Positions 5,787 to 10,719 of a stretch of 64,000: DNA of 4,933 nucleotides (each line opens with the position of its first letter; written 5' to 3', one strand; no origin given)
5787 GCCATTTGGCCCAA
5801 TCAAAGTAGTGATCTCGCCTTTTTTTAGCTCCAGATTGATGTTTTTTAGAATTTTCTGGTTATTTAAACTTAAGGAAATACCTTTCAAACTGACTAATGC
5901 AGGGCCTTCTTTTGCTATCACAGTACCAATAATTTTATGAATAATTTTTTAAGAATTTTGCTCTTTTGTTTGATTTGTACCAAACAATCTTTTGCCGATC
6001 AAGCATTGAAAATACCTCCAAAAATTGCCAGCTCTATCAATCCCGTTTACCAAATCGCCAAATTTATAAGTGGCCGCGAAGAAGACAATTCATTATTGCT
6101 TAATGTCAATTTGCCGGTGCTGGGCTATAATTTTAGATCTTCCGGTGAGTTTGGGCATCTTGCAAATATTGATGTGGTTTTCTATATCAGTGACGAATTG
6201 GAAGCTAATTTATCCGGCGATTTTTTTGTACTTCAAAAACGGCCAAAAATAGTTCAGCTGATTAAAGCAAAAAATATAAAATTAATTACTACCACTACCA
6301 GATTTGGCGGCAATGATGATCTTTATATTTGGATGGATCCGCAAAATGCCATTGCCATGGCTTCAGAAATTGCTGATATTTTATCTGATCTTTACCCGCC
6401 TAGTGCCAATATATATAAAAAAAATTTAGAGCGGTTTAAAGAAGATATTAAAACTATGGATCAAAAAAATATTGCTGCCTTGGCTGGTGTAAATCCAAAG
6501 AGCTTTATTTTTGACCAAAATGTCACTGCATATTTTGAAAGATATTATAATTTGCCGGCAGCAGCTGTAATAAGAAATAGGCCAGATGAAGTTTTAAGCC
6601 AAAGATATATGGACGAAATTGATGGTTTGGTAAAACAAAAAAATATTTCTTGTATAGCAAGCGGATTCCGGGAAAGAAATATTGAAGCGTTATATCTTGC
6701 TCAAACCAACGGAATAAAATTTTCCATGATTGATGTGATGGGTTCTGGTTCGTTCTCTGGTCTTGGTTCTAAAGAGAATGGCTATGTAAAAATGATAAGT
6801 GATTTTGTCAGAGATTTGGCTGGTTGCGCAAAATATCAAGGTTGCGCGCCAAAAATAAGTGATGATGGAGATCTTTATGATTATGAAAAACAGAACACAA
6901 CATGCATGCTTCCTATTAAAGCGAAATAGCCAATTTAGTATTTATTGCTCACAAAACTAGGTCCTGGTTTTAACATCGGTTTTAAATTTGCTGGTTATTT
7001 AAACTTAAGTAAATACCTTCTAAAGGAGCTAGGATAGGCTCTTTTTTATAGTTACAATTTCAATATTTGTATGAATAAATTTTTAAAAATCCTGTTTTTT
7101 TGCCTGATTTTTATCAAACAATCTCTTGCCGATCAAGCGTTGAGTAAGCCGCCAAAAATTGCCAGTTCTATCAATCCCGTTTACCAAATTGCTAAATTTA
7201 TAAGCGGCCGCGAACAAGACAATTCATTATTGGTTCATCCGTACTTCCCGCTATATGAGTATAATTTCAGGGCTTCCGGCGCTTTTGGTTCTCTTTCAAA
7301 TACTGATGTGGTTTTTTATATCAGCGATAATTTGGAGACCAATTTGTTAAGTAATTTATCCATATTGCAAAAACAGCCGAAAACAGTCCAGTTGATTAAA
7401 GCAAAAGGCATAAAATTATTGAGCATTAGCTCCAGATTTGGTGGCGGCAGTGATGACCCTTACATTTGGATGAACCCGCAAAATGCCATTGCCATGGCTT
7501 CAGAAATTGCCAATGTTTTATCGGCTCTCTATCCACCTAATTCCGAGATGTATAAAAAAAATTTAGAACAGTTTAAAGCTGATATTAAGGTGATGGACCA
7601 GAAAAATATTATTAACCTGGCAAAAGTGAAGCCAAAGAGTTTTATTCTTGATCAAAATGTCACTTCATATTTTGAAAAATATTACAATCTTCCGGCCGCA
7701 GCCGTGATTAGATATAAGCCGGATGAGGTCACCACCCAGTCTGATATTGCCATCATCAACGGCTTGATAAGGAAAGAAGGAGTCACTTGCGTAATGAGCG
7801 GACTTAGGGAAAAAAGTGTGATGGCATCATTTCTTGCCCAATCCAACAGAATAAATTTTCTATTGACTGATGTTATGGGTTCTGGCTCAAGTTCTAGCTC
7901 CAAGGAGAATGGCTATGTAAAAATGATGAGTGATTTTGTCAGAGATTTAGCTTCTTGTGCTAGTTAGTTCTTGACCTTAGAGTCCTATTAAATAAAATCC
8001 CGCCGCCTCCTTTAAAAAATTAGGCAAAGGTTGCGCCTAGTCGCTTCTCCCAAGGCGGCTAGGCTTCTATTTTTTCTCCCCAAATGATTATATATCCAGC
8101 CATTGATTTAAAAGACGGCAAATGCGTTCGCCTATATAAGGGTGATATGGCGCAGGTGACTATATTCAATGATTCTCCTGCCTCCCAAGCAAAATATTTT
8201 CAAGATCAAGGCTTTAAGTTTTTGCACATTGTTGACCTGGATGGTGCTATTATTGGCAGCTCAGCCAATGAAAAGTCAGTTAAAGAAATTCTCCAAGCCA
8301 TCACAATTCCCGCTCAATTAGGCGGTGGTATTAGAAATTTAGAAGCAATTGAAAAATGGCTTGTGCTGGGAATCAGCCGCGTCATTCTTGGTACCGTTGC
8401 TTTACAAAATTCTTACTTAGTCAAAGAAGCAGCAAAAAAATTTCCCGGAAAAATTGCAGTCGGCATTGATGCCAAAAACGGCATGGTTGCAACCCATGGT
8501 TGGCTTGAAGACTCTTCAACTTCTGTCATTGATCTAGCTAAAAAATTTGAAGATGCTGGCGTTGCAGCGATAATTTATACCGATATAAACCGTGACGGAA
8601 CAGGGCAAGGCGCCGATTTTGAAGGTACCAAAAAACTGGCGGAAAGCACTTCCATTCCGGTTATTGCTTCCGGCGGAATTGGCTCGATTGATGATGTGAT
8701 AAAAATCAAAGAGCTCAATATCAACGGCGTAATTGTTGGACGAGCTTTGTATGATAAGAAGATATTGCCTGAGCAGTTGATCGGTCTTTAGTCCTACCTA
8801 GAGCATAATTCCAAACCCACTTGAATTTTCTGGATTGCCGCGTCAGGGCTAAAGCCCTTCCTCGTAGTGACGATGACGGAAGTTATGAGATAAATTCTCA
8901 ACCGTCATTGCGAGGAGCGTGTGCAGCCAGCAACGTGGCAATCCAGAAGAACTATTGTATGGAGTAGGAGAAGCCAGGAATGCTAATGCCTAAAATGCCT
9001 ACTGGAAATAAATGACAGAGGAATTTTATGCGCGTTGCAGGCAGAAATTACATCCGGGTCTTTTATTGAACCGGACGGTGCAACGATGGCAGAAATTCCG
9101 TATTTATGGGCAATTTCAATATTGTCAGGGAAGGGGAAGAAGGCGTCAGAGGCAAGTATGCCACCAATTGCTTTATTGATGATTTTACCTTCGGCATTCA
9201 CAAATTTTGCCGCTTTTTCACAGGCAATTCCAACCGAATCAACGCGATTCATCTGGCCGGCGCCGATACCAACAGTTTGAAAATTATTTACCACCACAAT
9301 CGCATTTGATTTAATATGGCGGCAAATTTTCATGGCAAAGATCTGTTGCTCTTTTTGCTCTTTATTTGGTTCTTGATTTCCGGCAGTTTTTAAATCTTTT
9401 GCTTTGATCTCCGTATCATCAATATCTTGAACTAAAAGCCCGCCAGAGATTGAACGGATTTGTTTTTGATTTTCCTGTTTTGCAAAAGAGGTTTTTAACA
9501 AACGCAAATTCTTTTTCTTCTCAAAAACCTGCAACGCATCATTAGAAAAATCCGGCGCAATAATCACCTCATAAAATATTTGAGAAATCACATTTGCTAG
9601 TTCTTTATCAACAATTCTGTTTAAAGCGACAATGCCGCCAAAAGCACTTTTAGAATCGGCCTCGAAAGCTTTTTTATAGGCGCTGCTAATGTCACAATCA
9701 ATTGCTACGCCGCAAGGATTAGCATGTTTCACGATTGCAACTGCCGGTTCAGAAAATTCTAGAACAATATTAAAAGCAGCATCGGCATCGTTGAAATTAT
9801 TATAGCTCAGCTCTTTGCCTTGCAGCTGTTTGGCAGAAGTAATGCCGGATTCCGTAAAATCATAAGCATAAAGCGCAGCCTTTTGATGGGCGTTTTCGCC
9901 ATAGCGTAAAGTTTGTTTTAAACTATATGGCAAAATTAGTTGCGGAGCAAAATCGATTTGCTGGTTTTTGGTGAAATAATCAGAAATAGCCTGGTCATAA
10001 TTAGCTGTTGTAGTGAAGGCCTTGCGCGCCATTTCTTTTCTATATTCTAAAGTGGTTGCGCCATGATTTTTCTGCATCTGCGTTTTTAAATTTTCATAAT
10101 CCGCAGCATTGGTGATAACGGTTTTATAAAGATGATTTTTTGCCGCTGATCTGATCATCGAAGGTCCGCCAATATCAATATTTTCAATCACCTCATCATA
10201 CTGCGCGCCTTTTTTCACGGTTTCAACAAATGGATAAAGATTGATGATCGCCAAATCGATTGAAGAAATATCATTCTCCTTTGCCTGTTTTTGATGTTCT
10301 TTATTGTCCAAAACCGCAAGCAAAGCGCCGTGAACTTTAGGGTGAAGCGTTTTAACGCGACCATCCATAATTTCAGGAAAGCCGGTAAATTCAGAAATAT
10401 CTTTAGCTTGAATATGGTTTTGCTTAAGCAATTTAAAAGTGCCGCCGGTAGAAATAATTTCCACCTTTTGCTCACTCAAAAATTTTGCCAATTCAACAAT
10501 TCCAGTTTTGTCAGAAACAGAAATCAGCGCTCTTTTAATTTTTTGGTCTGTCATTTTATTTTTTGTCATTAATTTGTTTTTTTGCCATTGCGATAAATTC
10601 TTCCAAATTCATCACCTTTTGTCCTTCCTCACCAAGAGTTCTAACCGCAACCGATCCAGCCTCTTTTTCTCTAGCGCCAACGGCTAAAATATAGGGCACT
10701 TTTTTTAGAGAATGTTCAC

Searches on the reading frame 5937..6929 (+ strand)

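Call 60: search_protein_families(library=pfam, proteins=[window:5937-6929:+], max_evalue=0.00001)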
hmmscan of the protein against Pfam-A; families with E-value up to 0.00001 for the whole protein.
window:5937-6929:+ (330 aa): 1 family
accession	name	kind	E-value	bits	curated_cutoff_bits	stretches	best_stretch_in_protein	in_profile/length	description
PF01297.22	ZnuA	-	1.6e-28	100.3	29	1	30-295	1-261/263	Zinc-uptake complex component A periplasmic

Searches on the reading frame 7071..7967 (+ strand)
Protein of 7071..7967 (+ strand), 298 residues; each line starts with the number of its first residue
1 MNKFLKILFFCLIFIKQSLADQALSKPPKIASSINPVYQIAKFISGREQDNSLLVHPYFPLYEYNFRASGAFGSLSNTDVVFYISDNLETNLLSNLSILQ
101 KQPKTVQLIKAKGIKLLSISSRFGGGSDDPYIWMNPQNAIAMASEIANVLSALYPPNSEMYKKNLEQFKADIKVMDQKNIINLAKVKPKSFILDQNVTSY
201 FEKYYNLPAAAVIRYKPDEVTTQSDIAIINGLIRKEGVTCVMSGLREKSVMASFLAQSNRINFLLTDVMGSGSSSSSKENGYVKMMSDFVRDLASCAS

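Call 60: search_protein_families(library=pfam, proteins=[window:7071-7967:+], max_evalue=0.00001)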
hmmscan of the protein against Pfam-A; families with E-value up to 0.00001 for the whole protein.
window:7071-7967:+ (298 aa): 1 family
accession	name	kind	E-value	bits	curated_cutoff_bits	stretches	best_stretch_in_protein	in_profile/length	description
PF01297.22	ZnuA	-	4.6e-35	121.8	29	1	30-296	1-263/263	Zinc-uptake complex component A periplasmic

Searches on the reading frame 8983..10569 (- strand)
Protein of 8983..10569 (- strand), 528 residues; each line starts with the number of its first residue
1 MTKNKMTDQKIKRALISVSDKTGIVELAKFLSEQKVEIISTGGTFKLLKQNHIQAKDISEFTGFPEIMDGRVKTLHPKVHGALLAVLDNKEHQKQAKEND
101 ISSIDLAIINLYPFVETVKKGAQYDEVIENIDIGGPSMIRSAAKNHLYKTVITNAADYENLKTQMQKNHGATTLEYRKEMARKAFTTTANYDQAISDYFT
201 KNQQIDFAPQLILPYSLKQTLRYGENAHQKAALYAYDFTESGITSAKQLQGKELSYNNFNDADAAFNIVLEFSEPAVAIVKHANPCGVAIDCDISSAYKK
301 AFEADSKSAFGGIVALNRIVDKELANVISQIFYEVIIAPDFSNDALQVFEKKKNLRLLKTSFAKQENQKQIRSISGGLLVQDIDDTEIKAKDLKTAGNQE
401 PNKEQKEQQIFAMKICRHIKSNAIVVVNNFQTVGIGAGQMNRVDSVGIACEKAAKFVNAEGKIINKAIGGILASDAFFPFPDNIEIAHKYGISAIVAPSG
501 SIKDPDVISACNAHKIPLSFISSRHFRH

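Call 60: search_protein_families(library=pfam, proteins=[window:8983-10569:-], max_evalue=0.00001)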
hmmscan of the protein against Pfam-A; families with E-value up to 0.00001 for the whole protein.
window:8983-10569:- (528 aa): 2 families
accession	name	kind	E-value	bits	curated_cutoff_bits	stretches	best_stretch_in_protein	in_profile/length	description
PF01808.24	AICARFT_IMPCHas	-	1.3e-117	393.2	25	1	142-452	1-311/311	AICARFT/IMPCHase bienzyme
PF02142.27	MGS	-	5.3e-22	78.2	24.1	1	23-136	1-93/94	MGS-like domain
